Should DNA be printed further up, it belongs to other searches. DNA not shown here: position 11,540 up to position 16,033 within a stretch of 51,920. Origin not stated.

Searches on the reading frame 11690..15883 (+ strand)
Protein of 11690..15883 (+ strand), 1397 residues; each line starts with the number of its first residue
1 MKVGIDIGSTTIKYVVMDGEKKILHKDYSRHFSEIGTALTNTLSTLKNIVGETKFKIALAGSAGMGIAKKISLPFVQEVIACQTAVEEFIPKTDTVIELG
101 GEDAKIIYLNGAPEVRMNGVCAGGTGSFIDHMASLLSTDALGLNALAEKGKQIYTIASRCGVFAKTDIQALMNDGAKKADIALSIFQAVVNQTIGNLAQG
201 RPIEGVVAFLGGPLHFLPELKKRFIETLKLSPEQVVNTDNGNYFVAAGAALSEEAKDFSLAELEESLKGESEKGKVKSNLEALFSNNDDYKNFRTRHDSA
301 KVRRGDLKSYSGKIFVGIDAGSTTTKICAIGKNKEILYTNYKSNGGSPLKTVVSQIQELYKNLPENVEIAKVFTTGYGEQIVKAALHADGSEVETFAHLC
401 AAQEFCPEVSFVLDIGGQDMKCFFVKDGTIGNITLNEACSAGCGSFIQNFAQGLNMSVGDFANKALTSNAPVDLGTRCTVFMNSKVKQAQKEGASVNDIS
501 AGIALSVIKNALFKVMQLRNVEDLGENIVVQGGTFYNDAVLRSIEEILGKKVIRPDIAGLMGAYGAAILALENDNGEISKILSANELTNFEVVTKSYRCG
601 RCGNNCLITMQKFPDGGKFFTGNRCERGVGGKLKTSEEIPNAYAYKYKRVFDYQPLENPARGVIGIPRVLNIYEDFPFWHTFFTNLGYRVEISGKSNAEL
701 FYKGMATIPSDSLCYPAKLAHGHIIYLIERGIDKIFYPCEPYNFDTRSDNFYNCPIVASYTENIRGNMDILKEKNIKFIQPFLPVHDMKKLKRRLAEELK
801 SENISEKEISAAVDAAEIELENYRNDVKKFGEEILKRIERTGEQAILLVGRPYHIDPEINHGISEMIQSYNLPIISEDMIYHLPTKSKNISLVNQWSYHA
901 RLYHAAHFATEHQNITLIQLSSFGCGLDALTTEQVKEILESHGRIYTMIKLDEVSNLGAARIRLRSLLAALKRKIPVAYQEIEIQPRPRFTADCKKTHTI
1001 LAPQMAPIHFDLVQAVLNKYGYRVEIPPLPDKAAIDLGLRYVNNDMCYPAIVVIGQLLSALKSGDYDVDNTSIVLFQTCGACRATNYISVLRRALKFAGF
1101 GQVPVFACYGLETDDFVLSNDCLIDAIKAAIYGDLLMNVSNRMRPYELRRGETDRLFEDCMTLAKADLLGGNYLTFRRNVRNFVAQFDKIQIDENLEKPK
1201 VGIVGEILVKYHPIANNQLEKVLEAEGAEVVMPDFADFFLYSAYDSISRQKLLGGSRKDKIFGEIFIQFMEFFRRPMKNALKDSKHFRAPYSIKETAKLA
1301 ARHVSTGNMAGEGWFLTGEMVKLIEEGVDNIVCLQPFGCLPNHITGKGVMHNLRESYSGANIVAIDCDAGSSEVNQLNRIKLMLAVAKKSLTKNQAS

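Call 51: search_protein_families(library=pfam, proteins=[window:11690-15883:+], max_evalue=0.00001)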
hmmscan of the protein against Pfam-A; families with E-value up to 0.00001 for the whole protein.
window:11690-15883:+ (1397 aa): 3 families
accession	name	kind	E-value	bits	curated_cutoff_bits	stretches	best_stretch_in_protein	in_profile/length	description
PF09989.15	DUF2229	-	3.1e-85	285.7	29.4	1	664-880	2-218/218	CoA enzyme activase uncharacterised domain (DUF2229)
PF01869.26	BcrAD_BadFG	-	1e-58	199.5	31.5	2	316-570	1-271/271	BadF/BadG/BcrA/BcrD ATPase family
PF00480.26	ROK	-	4.8e-06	26.7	22.9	0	3-50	2-50/294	ROK family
